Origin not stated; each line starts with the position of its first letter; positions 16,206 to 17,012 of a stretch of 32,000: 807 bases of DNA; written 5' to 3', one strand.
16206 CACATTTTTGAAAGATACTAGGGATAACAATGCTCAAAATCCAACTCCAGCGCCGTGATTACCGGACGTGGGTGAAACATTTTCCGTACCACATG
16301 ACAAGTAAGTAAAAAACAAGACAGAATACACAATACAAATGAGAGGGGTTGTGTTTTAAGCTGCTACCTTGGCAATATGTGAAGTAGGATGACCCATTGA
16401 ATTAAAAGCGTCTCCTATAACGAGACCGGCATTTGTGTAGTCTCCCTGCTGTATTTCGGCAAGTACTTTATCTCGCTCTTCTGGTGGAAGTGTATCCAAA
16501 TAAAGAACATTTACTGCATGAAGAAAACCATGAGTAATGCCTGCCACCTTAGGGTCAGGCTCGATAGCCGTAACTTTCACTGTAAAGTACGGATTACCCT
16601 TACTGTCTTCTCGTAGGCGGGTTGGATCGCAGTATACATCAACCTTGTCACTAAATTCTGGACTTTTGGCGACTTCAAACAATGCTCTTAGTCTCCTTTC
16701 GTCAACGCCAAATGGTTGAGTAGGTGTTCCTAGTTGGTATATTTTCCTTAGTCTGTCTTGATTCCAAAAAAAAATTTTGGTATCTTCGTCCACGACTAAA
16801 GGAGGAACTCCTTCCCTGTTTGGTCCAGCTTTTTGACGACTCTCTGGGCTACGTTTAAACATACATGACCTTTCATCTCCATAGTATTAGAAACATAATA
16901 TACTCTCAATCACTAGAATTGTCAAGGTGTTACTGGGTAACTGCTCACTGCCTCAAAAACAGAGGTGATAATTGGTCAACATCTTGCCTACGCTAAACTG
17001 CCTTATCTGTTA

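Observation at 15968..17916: Cargo segment Y pairs an unknown 168-aa protein with an archaemetzincin-like protease, and about 40% of it is non-coding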

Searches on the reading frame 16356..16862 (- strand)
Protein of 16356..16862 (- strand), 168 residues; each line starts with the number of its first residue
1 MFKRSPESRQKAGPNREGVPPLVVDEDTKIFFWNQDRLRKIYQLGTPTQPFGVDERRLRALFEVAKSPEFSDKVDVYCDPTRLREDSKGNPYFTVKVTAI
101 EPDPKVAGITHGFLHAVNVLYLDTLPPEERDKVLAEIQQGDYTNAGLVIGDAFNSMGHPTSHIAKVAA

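Call 7: search_protein_families(library=pfam, proteins=[window:16356-16862:-], max_evalue=1)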
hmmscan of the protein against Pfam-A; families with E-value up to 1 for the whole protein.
window:16356-16862:- (168 aa): 1 family
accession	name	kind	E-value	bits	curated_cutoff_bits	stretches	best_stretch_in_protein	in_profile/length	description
PF22564.2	HAAS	-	0.12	13.2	27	1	120-138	8-26/55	HAAS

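Call 10: find_homologous_proteins(query=window:16356-16862:-)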
Query window:16356-16862:- (168 aa): 1 proteins with E <= 0.001 among 68 candidates.
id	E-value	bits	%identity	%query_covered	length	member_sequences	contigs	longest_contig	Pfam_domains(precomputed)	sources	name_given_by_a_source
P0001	4.0e-109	380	100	100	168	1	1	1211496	-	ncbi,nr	ncbi:hypothetical protein IPL85_01015 [Candidatus Saccharibacteria bacterium]|nr:MAG: hypothetical p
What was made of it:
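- Tried and rejected: The word-index search found only the protein itself (call 10).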

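Call 16: search_protein_representatives(protein=window:16356-16862:-)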
Query: 168 residues. Proteins with E-value up to 0.001 (for the whole library): 3; up to 1e-10: 2; up to 1e-30: 1. The best 3 are listed.
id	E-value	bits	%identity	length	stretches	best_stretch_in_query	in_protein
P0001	1.3e-109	379.9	100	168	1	1-168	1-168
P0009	1.9e-21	93.0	34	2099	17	41-75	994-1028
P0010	1.4e-04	38.1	37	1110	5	86-123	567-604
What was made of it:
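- On Conserved two-gene module: The 168-aa protein has no homologue (calls 10, 16).
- The 168-aa protein has no homologue, so no conserved pairing exists (calls 10, 16).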

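Call 44: predict_structure(protein=window:16356-16862:-)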
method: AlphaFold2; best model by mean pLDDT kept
length: 168 residues; sequences in the alignment: 1
mean_pLDDT: 57.5   pTM: 0.50
mean pLDDT of the five models: 57.5, 44.0, 41.8, 41.5, 36.2
residues with pLDDT >= 90: 0; 70-90: 49; 50-70: 52; < 50: 67
segments of 3 or more residues with pLDDT < 50: 1-28, 32-51, 159-168
pLDDT, mean of each block of 10 residues (from residue 1): 36 37 45 46 37 60 80 69 50 62 72 68 72 79 69 59 29
secondary structure, 60 per line:
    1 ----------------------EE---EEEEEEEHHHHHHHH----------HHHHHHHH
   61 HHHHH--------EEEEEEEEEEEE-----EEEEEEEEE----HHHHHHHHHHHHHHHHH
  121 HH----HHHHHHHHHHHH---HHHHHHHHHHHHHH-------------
elements in order: E28-34 H35-42 H53-65 E74-85 E91-99 H104-122 H127-138 H142-155

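Call 45: search_protein_families(library=phrogs, proteins=[window:16356-16862:-], max_evalue=1)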
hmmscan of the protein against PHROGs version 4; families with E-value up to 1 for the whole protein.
window:16356-16862:- (168 aa): 0 families

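Call 46: search_protein_families(library=padloc, proteins=[window:16356-16862:-], max_evalue=1)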
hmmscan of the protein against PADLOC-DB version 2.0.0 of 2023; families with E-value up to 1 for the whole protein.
window:16356-16862:- (168 aa): 0 families

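Call 47: search_protein_families(library=ncbifam, proteins=[window:16356-16862:-], max_evalue=1)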
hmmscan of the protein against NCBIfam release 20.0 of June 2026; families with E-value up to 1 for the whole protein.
window:16356-16862:- (168 aa): 0 families

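Call 55: fold_search(model_id=the predicted structure, library=pdb)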
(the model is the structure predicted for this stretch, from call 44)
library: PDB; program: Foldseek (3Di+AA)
matches with E <= 10: 426; with E <= 0.001: 0
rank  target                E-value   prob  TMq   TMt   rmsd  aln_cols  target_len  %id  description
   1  8i4m_G                7.2e-02  0.20  0.20  0.17  17.1       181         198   12  Portal-tail complex structure of the Cyanophage P-SCSP1u (released 2023-11-01)
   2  8tsh_K                3.3e-01  0.08  0.18  0.14  17.8       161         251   15  S. thermodepolymerans KpsMT(E151Q)-KpsE in complex with ATP (released 2024-04-17)
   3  7vba_K                4.4e-01  0.16  0.24  0.33  12.9       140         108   16  Structure of the pre state human RNA Polymerase I Elongation Complex (released 2022-02-16)
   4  5kck                  4.4e-01  0.12  0.23  0.12   9.9       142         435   11  Crystal structure of anthranilate synthase component I from Streptococcus pneumoniae TIGR4 (released 2016-06-22)
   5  8tun_I                4.7e-01  0.06  0.17  0.13  16.6       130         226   18  S. thermodepolymerans KpsM-KpsE in Glycolipid 1 state with rigid body fitted KpsT (released 2024-04-17)
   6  7tbq_A                5.3e-01  0.10  0.16  0.08  16.2       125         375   10  LOV2-DARPIN fusion : D7 (released 2023-07-05)
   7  8tsh_H                5.6e-01  0.09  0.22  0.16  19.9       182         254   14  S. thermodepolymerans KpsMT(E151Q)-KpsE in complex with ATP (released 2024-04-17)
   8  8tsh_E                5.6e-01  0.08  0.20  0.14  20.1       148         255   14  S. thermodepolymerans KpsMT(E151Q)-KpsE in complex with ATP (released 2024-04-17)
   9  1j6w_B                5.6e-01  0.06  0.16  0.16  12.9       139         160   12  CRYSTAL STRUCTURE OF HAEMOPHILUS INFLUENZAE LUXS (released 2001-06-08)
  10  2qn6_B                5.9e-01  0.14  0.19  0.28   6.7        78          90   14  Structure of an archaeal heterotrimeric initiation factor 2 reveals a nucleotide state between the GTP and the GDP sta (released 2007-11-06)
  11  8v1q_A                6.3e-01  0.14  0.23  0.05   9.5       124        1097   13  Herpes simplex virus 1 polymerase holoenzyme bound to DNA in both open/closed conformations (released 2024-09-04)
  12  8tun_H                6.3e-01  0.06  0.18  0.14  16.7       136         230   15  S. thermodepolymerans KpsM-KpsE in Glycolipid 1 state with rigid body fitted KpsT (released 2024-04-17)
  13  8vq2_B                6.7e-01  0.16  0.23  0.05   7.6        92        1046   13  HSV1 polymerase ternary complex with dsDNA and compound 44 (released 2024-08-28)
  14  8oj6_A                7.5e-01  0.18  0.23  0.05   7.5        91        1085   15  HSV-1 DNA polymerase-processivity factor complex in pre-translocation state (released 2024-04-03)
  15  6eu0_K                8.0e-01  0.12  0.23  0.31  10.1       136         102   12  RNA Polymerase III open pre-initiation complex (OC-PIC) (released 2018-01-17)
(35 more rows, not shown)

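Call 83: find_related_loci(query=window:16356-16862:-, collection=viral_contigs, flank=6000)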
Query window:16356-16862:- (168 aa) in viral_contigs; peptide patterns used: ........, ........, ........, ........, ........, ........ (x = any residue, [..] = any of these).
11 stretches matched a pattern, but none encodes a relative of the query by tblastn (E <= 1e-3).
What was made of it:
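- Tried and rejected: Viral contigs gave nothing (call 83).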

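Call 84: fold_search(model_id=the predicted structure, library=viral)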
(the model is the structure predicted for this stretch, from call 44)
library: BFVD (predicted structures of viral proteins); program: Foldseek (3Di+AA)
matches with E <= 10: 661; with E <= 0.001: 0
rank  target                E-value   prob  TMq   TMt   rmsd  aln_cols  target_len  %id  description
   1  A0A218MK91            6.7e-02  0.20  0.24  0.10  17.2       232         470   12  Uncharacterized protein [uncultured virus]
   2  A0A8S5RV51            8.0e-02  0.33  0.29  0.09  14.5       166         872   13  Uncharacterized protein [Siphoviridae sp. ctHip2]
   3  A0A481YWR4            1.4e-01  0.12  0.20  0.17  13.7       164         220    8  F-box-like family protein [Marseillevirus LCMAC201]
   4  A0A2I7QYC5            1.5e-01  0.18  0.20  0.20  13.7       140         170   12  (no name in the UniProt tables at hand)
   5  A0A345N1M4            1.6e-01  0.23  0.18  0.18  12.2       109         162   13  (no name in the UniProt tables at hand)
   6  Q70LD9                1.6e-01  0.14  0.20  0.23  16.7       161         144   17  Uncharacterized protein ORF144 [Acidianus filamentous virus 1 (isolate United States/Yellowstone)]
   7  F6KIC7                2.2e-01  0.07  0.15  0.15  17.6       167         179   17  Rep (Fragment) [uncultured Geminivirus]
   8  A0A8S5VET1            2.4e-01  0.47  0.34  0.43   9.1       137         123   12  YsxB-like protein [Siphoviridae sp. ctbxa26]
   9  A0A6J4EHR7            2.4e-01  0.13  0.19  0.19  21.3       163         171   13  (no name in the UniProt tables at hand)
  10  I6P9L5                3.1e-01  0.13  0.21  0.21  13.4       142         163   10  (no name in the UniProt tables at hand)
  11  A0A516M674            3.7e-01  0.08  0.17  0.20  14.4       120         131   18  (no name in the UniProt tables at hand)
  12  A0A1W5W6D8            3.9e-01  0.25  0.23  0.18   7.2        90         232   14  DNA polymerase catalytic subunit (Fragment) [Human herpesvirus 2]
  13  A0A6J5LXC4            4.1e-01  0.18  0.26  0.27  16.5       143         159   12  Uncharacterized protein [uncultured Caudovirales phage]
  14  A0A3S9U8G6            4.1e-01  0.04  0.11  0.11  16.6       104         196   12  Major tail subunit [Alteromonas phage ZP6]
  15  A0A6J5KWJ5            4.6e-01  0.12  0.22  0.17  17.6       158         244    8  Uncharacterized protein [uncultured Caudovirales phage]
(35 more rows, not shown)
